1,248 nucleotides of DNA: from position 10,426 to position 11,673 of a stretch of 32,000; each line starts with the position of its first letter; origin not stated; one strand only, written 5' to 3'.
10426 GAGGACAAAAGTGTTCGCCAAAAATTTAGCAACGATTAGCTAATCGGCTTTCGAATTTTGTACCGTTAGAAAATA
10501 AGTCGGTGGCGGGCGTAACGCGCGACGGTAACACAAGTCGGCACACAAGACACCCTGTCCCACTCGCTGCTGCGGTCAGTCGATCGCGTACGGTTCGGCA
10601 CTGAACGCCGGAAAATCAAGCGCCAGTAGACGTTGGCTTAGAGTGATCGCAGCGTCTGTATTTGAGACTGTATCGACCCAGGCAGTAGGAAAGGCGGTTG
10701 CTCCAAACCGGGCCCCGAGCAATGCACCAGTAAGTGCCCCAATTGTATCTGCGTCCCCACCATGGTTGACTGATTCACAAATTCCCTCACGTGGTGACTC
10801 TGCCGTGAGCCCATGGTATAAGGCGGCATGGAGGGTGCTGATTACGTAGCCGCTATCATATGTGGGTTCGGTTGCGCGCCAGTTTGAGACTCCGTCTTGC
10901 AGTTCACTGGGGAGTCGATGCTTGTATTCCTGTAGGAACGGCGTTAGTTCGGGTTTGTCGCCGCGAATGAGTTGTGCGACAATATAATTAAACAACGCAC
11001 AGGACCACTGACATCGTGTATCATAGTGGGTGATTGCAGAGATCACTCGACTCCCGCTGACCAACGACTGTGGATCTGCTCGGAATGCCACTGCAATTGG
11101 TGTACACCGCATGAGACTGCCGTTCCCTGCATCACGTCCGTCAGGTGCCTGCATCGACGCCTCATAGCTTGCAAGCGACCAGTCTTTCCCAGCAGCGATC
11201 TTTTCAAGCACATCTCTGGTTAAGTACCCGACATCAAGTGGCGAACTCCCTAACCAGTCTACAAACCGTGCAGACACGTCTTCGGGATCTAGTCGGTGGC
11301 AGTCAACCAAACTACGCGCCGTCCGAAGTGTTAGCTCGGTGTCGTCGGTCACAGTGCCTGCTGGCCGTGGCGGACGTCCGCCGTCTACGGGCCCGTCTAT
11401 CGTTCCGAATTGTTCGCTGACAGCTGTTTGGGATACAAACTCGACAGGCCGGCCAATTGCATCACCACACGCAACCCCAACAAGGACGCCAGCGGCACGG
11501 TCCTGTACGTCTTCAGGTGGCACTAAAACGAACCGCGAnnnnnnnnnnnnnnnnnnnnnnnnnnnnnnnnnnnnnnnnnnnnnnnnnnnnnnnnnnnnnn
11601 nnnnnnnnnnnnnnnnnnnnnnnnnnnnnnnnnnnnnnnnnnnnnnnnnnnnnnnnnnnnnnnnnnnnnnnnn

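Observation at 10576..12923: ART - small ORF - ARH cassette: candidate reversible ADP-ribosylation toxin/antidote, defence or switch module in a haloarchaeon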

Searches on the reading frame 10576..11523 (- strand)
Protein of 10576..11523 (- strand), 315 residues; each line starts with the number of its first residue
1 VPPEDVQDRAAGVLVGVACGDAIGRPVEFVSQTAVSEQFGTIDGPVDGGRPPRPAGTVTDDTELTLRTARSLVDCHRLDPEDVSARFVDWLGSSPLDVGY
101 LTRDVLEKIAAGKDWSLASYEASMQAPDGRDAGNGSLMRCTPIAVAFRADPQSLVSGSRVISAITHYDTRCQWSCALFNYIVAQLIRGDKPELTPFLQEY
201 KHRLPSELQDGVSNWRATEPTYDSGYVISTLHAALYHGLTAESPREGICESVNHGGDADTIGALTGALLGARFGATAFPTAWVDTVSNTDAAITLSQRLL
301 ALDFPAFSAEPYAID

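Call 3: search_protein_families(library=pfam, proteins=[window:10576-11523:-], max_evalue=1)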
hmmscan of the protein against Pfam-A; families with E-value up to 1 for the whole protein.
window:10576-11523:- (315 aa): 4 families
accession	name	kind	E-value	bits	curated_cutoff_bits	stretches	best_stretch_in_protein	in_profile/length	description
PF03747.19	ADP_ribosyl_GH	-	7.5e-70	236.3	26.2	1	12-280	1-286/287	ADP-ribosylglycohydrolase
PF13441.11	Gly-zipper_YMGG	-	0.037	14.2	28.9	0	261-274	9-22/45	YMGG-like Gly-zipper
PF05433.20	Rick_17kDa_Anti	-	0.053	13.9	24.2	1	254-276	19-41/43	Glycine zipper 2TM domain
PF13488.11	Gly-zipper_Omp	-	0.34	11.3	25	0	259-275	24-40/46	Glycine zipper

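Call 4: search_protein_families(library=padloc, proteins=[window:10576-11523:-], max_evalue=1)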
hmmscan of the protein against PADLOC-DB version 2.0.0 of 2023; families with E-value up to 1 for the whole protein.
window:10576-11523:- (315 aa): 0 families

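Call 5: search_protein_families(library=ncbifam, proteins=[window:10576-11523:-], max_evalue=1)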
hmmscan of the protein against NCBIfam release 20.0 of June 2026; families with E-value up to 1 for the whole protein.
window:10576-11523:- (315 aa): 2 families
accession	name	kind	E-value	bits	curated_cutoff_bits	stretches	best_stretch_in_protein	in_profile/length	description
TIGR02662.1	dinitro_DRAG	equivalog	3.1e-47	161.2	337.05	1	6-287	1-268/287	ADP-ribosyl-[dinitrogen reductase] hydrolase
NF041672.1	ADPriboarghdlase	equivalog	3.2e-35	121.5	490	1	4-300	64-356/361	ADP-ribosylarginine hydrolase Tri1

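Call 53: search_dna_similar(query=window:10576-11523:-, collection=plasmids, mode=protein, max_rows=40, max_evalue=1e-10)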
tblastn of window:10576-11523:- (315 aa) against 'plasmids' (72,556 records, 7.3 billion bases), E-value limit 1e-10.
Records with a match: 112; places in all: 120; records where one place covers at least 80% of the query: 110.
Best place of each record, by identity: <60% 112.
By first word of the organism name: Streptomyces 34; Bifidobacterium 4; Halorubrum 3; Paenibacillus 3; Clostridium 3; Haloplanus 2; Halobaculum 2; Natribaculum 2; Halapricum 2; Halorientalis 2; and 45 more.
By predicted mobility (MOB-suite, as given by PLSDB): non-mobilizable 99; mobilizable 9; conjugative 4.
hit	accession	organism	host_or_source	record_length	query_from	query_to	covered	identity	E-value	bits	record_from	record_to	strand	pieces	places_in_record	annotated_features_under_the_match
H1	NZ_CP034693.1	Halorubrum sp. BOL3-1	-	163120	8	310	96%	47.9%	8e-81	273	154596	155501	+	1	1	ADP-ribosylglycohydrolase family protein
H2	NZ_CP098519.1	Haloplanus sp. HW8-1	cell culture,salt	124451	6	304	95%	44.5%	6e-66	231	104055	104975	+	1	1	ADP-ribosylglycohydrolase family protein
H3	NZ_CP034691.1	Halorubrum sp. BOL3-1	-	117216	8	299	93%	45.4%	1e-60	215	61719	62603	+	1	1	ADP-ribosylglycohydrolase family protein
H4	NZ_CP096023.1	Halocatena salina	cell culture,sediment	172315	8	302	94%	44.7%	2e-65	229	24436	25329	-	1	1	ADP-ribosylglycohydrolase family protein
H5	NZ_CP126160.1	Halobaculum halobium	cell culture,sediment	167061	6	302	94%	44.0%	1e-66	233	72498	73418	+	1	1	ADP-ribosylglycohydrolase family protein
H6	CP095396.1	Natribaculum longum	cell culture,saline soil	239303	4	303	95%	43.3%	5e-69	239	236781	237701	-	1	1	record has no annotation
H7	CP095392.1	Natribaculum breve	cell culture,saline soil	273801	4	303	95%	43.3%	4e-68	237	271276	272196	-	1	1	record has no annotation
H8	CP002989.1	halophilic archaeon DL31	-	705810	8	304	94%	43.6%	4e-65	228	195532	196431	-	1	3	ADP-ribosyl-(dinitrogen reductase) hydrolase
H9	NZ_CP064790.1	Halapricum desulfuricans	Baskunchak hypersaline lake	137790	9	310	96%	42.8%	4e-67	234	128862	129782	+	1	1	ADP-ribosylglycohydrolase family protein | metallophosphoesterase family protein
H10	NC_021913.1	Halorhabdus tiamatea SARL4B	-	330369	1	312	99%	41.4%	1e-63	224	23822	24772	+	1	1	ADP-ribosylglycohydrolase family protein | metal-dependent hydrolase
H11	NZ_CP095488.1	Halorientalis marina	cell culture,salt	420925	2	290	92%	44.6%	1e-67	236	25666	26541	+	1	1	ADP-ribosylglycohydrolase family protein | AAA family ATPase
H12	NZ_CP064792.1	Halapricum desulfuricans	Elton hypersaline lake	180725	9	303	94%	43.7%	8e-68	236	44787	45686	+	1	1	ADP-ribosylglycohydrolase family protein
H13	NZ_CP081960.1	Halobaculum magnesiiphilum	cell culture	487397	8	302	94%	43.3%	1e-56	204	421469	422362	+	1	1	ADP-ribosylglycohydrolase family protein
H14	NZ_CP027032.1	Natrarchaeobaculum sulfurireducens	Shar-Burdiin hypersaline soda lake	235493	8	302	94%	43.3%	2e-56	203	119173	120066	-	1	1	ADP-ribosylglycohydrolase family protein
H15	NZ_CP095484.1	Halorientalis litorea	cell culture,salt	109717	6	302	94%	42.9%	7e-65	228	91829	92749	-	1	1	ADP-ribosylglycohydrolase family protein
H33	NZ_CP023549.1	Rhodobacter sp. CZR27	cell culture,paddy soil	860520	3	302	95%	32.8%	2e-30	128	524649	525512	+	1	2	draG: ADP-ribosyl-[dinitrogen reductase] hydrolase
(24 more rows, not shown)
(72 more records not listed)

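Call 54: get_annotated_region(hit=H1, flank=4000)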
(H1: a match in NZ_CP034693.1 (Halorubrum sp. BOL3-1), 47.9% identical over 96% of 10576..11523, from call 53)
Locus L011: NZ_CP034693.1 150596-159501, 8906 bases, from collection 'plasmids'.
description: Halorubrum sp. BOL3-1 plasmid p163, complete sequence
organism: Halorubrum sp. BOL3-1 (NCBI taxid 2497325)
taxonomy: Archaea; Euryarchaeota; Halobacteria; Halobacteriales; Haloferacaceae; Halorubrum; Halorubrum sp. BOL3-1
host: -; source: -; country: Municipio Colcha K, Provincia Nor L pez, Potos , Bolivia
typing (MOB-suite, as given by PLSDB): non-mobilizable
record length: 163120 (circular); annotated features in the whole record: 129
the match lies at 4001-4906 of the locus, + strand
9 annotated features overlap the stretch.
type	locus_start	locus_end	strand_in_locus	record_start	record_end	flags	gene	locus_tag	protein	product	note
CDS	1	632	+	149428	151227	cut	-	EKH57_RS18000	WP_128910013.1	DUF262 domain-containing protein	-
CDS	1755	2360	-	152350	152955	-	-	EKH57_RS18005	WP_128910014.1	site-specific integrase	GO:0015074 - DNA integration [Evidence IEA]; GO:0006310 - DNA recombination [Evidence IEA]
CDS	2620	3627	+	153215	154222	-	-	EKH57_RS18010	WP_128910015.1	hypothetical protein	-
CDS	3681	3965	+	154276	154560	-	-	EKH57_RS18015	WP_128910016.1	hypothetical protein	-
CDS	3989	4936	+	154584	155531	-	-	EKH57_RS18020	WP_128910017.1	ADP-ribosylglycohydrolase family protein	-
CDS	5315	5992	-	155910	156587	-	-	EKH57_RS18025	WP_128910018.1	hypothetical protein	-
CDS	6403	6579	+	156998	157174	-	-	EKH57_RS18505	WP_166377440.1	hypothetical protein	-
CDS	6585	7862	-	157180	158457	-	-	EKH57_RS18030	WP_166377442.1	site-specific integrase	-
CDS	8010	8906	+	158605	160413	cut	-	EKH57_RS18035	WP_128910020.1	MBL fold metallo-hydrolase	-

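Call 55: get_annotated_region(hit=H2, flank=4000)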
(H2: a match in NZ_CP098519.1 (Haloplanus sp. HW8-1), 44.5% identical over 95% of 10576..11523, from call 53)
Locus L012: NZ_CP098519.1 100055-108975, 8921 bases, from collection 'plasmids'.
description: Haloplanus sp. HW8-1 plasmid unnamed1, complete sequence
organism: Haloplanus sp. HW8-1 (NCBI taxid 2949995)
taxonomy: Archaea; Euryarchaeota; Halobacteria; Halobacteriales; Haloferacaceae; Haloplanus; Haloplanus sp. HW8-1
host: -; source: cell culture,salt; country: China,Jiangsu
typing (MOB-suite, as given by PLSDB): non-mobilizable; mating-pair formation MPF_T
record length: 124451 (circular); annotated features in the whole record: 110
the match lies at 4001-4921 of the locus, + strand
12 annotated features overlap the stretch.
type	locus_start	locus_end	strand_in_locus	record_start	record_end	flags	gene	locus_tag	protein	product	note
CDS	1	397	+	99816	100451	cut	-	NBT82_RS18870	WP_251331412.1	SDR family oxidoreductase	-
CDS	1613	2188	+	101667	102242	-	-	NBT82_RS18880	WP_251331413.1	hypothetical protein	-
CDS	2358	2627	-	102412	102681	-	-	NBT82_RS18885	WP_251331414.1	hypothetical protein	-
CDS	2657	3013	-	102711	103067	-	-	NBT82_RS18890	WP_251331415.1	hypothetical protein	-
CDS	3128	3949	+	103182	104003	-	-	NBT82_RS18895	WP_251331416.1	CBS domain-containing protein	-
CDS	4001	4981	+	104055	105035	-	-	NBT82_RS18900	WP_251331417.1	ADP-ribosylglycohydrolase family protein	-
CDS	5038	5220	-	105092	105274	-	-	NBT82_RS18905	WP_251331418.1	ribbon-helix-helix domain-containing protein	-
CDS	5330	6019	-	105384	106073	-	queC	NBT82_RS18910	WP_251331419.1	7-cyano-7-deazaguanine synthase QueC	GO:0008616 - queuosine biosynthetic process [Evidence IEA]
CDS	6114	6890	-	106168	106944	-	-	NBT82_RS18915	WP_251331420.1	7-carboxy-7-deazaguanine synthase QueE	-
CDS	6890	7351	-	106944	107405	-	-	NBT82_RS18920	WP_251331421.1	6-pyruvoyl tetrahydropterin synthase family protein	-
CDS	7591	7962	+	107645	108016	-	-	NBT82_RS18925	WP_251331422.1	hypothetical protein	-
CDS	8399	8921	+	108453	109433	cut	-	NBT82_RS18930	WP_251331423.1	hypothetical protein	-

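Call 56: get_annotated_region(hit=H33, flank=2500)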
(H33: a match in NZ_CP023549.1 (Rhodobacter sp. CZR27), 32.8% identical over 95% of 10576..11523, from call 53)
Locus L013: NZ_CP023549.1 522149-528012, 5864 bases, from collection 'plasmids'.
description: Rhodobacter sp. CZR27 plasmid unnamed1, complete sequence
organism: Rhodobacter sp. CZR27 (NCBI taxid 2033869)
taxonomy: Bacteria; Pseudomonadota; Alphaproteobacteria; Rhodobacterales; Paracoccaceae; Rhodobacter; Rhodobacter sp. CZR27
host: -; source: cell culture,paddy soil; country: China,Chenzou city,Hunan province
typing (MOB-suite, as given by PLSDB): non-mobilizable
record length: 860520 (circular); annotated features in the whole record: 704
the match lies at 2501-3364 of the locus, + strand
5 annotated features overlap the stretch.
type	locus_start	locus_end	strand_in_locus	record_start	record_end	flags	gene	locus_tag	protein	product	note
CDS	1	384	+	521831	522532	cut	-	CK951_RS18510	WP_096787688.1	ABC transporter ATP-binding protein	-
CDS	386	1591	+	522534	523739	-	-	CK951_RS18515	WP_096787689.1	ABC transporter permease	-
CDS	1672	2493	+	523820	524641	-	-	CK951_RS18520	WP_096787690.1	NAD(+)--dinitrogen-reductase ADP-D-ribosyltransferase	-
CDS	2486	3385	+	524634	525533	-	draG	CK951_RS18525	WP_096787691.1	ADP-ribosyl-[dinitrogen reductase] hydrolase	GO:0009399 - nitrogen fixation [Evidence IEA]; GO:0036211 - protein modification process [Evidence IEA]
CDS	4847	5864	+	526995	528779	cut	-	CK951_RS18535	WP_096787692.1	ABC transporter ATP-binding protein/permease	-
